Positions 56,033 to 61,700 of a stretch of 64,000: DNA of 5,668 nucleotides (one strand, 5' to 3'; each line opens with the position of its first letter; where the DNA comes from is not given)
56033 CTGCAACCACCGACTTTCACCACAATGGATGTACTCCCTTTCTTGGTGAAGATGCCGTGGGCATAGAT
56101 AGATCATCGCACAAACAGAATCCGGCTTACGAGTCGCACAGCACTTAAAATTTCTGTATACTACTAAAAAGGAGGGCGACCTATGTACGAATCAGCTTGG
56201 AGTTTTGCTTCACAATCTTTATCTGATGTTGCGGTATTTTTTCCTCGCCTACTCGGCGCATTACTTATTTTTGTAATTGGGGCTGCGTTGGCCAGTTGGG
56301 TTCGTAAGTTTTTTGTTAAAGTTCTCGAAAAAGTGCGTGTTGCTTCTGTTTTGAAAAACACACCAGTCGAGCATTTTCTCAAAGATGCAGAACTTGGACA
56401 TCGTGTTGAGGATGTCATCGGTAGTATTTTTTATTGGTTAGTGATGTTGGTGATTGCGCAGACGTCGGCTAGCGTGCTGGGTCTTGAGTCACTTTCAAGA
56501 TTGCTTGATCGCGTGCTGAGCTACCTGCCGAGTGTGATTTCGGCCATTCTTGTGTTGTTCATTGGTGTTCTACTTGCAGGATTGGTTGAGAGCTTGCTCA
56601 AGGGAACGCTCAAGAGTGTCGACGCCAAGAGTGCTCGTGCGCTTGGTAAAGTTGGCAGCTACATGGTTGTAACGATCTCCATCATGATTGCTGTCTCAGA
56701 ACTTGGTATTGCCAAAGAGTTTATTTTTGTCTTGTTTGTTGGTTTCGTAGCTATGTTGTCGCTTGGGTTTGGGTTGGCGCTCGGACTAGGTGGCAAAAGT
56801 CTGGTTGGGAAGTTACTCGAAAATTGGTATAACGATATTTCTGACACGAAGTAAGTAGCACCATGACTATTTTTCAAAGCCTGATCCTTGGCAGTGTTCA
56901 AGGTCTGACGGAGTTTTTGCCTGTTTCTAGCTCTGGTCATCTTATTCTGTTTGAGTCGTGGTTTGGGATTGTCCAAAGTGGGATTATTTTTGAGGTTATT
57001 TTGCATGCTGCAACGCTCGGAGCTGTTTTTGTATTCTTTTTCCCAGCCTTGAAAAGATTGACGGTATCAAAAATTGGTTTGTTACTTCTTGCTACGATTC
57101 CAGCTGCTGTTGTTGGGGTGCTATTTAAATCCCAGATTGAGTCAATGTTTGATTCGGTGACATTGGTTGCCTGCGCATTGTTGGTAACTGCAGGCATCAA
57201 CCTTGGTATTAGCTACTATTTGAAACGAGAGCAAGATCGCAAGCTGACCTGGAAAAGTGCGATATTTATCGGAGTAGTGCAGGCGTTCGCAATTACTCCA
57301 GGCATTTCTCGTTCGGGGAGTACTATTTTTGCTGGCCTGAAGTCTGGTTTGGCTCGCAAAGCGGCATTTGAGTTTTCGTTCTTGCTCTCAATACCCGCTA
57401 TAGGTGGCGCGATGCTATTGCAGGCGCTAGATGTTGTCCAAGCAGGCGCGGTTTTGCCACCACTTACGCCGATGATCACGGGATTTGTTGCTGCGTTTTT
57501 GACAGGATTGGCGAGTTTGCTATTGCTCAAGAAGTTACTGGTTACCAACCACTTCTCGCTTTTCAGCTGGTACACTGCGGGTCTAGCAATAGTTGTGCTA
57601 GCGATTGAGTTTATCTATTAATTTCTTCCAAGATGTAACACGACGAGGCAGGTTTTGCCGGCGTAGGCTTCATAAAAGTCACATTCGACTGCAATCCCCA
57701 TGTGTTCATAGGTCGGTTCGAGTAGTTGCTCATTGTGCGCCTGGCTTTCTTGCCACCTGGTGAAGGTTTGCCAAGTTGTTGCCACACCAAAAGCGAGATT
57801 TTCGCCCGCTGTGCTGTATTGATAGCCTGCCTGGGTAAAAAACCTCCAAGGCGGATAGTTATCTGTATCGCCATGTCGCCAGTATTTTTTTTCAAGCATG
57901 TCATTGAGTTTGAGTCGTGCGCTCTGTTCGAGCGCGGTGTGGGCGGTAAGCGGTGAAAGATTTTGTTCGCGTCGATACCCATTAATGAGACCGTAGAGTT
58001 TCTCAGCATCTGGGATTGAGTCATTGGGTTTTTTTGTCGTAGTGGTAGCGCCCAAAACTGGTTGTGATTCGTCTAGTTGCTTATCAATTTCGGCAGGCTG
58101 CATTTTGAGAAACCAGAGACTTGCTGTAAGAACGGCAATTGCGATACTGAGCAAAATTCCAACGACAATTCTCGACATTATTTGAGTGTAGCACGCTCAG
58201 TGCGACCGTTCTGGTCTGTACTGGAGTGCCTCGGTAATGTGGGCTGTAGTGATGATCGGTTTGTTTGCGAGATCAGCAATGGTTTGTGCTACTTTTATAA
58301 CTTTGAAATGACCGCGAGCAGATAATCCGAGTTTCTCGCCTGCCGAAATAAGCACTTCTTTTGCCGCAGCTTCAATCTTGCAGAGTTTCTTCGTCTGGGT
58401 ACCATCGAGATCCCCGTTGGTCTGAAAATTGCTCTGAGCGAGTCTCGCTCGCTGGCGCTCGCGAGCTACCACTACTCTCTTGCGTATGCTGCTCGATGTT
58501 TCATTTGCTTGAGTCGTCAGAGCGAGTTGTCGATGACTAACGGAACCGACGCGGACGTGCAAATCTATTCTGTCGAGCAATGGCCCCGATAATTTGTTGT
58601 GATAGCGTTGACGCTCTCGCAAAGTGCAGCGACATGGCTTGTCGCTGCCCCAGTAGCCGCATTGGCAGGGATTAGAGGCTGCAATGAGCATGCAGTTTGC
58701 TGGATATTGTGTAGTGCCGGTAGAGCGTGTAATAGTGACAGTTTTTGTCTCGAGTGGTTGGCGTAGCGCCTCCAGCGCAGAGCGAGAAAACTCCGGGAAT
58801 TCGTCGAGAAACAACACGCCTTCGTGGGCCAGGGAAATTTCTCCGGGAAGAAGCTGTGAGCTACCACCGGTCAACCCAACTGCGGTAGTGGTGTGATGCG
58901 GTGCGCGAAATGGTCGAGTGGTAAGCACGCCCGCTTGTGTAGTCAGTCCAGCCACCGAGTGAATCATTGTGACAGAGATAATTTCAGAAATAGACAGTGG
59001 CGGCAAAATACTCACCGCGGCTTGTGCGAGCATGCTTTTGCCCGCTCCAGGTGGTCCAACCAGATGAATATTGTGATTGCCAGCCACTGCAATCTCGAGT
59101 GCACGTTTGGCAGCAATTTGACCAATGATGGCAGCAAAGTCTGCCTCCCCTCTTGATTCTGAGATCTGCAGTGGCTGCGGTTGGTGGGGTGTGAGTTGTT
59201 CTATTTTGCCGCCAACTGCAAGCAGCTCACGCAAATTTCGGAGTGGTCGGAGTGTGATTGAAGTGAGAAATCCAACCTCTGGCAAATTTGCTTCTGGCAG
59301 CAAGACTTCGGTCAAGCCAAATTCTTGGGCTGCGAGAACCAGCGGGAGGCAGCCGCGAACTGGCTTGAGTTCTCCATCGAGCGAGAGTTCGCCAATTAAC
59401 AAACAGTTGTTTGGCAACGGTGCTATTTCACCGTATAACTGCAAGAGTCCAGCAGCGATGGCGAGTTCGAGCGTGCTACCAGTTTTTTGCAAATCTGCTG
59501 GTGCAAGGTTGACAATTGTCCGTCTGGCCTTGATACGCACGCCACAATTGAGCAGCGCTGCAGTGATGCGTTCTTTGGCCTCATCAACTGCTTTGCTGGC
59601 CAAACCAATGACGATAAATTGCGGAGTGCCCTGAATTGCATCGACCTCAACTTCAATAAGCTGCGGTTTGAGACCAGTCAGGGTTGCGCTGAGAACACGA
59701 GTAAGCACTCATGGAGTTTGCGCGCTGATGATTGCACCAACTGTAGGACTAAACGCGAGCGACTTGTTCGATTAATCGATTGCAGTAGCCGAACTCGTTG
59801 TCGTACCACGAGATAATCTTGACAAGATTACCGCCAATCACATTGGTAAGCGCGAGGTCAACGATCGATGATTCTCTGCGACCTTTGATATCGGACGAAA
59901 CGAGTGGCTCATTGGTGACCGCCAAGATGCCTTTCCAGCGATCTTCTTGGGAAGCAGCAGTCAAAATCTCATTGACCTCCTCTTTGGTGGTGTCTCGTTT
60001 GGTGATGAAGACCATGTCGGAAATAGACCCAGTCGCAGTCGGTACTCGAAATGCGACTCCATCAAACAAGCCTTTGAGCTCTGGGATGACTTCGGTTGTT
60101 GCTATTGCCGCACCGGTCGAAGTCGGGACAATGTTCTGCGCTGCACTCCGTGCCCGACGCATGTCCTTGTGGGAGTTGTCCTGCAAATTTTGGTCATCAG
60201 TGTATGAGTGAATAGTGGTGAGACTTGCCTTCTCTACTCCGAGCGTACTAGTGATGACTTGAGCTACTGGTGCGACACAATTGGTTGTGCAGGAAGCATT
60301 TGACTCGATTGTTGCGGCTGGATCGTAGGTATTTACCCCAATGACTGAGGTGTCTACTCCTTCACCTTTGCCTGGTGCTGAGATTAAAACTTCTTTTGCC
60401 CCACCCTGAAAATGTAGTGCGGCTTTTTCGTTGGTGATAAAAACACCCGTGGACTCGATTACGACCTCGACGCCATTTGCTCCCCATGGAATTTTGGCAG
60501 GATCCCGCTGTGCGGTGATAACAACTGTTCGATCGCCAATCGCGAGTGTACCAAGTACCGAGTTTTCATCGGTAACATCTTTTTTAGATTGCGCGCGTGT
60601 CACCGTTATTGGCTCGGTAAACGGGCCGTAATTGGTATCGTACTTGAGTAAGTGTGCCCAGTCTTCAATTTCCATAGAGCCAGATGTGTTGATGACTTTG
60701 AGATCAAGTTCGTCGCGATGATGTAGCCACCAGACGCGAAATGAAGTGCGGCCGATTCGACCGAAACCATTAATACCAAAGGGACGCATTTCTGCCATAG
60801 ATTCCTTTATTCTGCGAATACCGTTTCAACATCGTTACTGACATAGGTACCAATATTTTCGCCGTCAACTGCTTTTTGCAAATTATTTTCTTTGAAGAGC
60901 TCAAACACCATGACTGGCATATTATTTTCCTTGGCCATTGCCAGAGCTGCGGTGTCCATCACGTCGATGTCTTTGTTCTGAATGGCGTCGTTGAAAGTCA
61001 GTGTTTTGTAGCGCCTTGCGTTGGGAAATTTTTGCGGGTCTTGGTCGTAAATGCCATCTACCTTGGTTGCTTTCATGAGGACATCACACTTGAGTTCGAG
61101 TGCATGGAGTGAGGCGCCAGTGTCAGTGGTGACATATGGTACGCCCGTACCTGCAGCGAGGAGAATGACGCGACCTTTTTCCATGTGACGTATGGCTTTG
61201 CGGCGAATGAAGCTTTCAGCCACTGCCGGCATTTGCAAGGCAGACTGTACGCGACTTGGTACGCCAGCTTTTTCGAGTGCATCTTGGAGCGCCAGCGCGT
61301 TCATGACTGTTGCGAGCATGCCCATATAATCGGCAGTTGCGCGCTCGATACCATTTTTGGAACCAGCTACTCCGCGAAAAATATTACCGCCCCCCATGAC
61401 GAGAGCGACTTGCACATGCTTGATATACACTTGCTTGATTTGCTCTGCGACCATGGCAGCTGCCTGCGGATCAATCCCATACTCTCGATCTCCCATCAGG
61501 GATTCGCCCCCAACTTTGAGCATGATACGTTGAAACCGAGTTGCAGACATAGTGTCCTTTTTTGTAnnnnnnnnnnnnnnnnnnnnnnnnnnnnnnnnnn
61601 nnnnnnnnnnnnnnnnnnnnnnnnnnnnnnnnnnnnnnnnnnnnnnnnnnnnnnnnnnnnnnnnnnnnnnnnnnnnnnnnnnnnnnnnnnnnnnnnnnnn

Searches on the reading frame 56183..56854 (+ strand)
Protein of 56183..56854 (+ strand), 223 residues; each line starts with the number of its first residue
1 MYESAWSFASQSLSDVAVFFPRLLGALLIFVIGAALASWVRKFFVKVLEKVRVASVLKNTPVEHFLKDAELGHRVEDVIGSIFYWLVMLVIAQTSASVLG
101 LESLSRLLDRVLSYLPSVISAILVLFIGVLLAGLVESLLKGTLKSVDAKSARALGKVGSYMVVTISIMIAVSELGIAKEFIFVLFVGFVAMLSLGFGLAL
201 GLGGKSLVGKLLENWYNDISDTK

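Call 64: search_protein_families(library=pfam, proteins=[window:56183-56854:+], max_evalue=0.01)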
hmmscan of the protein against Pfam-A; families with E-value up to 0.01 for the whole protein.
window:56183-56854:+ (223 aa): 1 family
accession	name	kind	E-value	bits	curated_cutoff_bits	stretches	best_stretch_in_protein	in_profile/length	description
PF05552.17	MS_channel_1st_1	-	4.3e-19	68.6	22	2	9-53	3-47/50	Mechanosensitive ion channel, conserved TM helix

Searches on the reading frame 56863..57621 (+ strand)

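Call 64: search_protein_families(library=pfam, proteins=[window:56863-57621:+], max_evalue=0.01)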
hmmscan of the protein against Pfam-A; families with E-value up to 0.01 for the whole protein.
window:56863-57621:+ (252 aa): 1 family
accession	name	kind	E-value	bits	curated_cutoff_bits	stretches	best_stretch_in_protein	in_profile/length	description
PF02673.24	BacA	-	2.6e-63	214.6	33.4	1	7-244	2-257/257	Bacitracin resistance protein BacA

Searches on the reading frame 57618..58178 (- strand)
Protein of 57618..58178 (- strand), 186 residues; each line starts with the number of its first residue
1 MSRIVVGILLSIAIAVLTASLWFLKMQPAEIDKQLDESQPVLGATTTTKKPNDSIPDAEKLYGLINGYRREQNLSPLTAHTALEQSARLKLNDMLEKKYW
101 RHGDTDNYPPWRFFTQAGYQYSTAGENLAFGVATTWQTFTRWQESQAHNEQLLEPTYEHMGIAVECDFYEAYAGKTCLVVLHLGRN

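Call 64: search_protein_families(library=pfam, proteins=[window:57618-58178:-], max_evalue=0.01)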
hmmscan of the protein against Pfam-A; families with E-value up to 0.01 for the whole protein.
window:57618-58178:- (186 aa): 1 family
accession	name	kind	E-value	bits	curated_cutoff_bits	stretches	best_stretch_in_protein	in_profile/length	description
PF00188.32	CAP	-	3.2e-15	57.4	21.1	1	63-171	2-109/117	Cysteine-rich secretory protein family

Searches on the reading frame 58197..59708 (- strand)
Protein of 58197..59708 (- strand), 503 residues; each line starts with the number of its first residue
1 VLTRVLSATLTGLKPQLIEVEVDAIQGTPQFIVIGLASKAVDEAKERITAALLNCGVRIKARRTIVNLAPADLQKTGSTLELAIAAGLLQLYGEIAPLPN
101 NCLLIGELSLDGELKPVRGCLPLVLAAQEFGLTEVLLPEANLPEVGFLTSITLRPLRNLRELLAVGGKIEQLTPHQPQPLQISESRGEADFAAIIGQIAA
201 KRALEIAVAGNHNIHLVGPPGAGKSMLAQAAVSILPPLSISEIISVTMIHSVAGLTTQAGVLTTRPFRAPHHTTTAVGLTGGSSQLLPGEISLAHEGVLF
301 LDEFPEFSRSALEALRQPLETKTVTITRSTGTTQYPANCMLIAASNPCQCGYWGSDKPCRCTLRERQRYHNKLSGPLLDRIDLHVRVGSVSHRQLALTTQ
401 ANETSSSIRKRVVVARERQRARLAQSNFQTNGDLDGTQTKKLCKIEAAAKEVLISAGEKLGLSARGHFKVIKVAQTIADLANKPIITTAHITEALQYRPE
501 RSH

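Call 64: search_protein_families(library=pfam, proteins=[window:58197-59708:-], max_evalue=0.01)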
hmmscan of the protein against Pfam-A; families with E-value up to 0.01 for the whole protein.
window:58197-59708:- (503 aa): 11 families
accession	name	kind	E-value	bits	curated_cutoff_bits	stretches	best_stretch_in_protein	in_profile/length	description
PF01078.27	Mg_chelatase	-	2.1e-86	289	20.3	1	190-393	1-205/207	Magnesium chelatase, subunit ChlI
PF13541.12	ChlI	-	3e-36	124.4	27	1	20-141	1-121/121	Subunit ChlI of Mg-chelatase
PF13335.12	Mg_chelatase_C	-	4.9e-27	94.8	26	1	403-498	2-94/94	Magnesium chelatase, subunit ChlI C-terminal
PF00493.29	MCM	-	2.4e-12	46.9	23.3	1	199-384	45-201/224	MCM P-loop domain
PF07728.20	AAA_5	-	5e-08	33.5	22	1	214-349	2-125/139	AAA domain (dynein-related subfamily)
PF00158.32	Sigma54_activat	-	2.5e-06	27.7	20.2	1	204-346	15-142/168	Sigma-54 interaction domain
PF05362.19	Lon_C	-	7e-05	22.9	21.1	1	74-145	106-176/205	Lon protease (S16) C-terminal proteolytic domain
PF00004.35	AAA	-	0.00015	22.7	21.2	1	215-346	2-109/131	ATPase family associated with various cellular activities (AAA)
PF14532.12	Sigma54_activ_2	-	0.00038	21.1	25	0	201-230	11-40/138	Sigma-54 interaction domain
PF13401.12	AAA_22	-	0.0025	18.6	27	0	214-322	8-114/130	AAA domain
PF05496.18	RuvB_N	-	0.0056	16.9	27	0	194-230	9-52/159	Holliday junction DNA helicase RuvB P-loop domain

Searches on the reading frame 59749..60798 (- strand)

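Call 64: search_protein_families(library=pfam, proteins=[window:59749-60798:-], max_evalue=0.01)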
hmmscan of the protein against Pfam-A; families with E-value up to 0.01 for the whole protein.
window:59749-60798:- (349 aa): 2 families
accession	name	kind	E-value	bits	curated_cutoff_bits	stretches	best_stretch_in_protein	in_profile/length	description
PF02800.25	Gp_dh_C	-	1.1e-56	191.2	24.4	1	175-332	1-158/158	Glyceraldehyde 3-phosphate dehydrogenase, C-terminal domain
PF00044.30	Gp_dh_N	-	1.9e-24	86.3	31.7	1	8-122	4-100/101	Glyceraldehyde 3-phosphate dehydrogenase, NAD binding domain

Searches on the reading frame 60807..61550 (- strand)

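Call 64: search_protein_families(library=pfam, proteins=[window:60807-61550:-], max_evalue=0.01)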
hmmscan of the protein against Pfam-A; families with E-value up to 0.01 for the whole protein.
window:60807-61550:- (247 aa): 1 family
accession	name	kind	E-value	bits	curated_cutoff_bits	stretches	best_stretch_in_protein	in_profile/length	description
PF00696.33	AA_kinase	-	2e-33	116.6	24.9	1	8-216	2-233/234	Amino acid kinase family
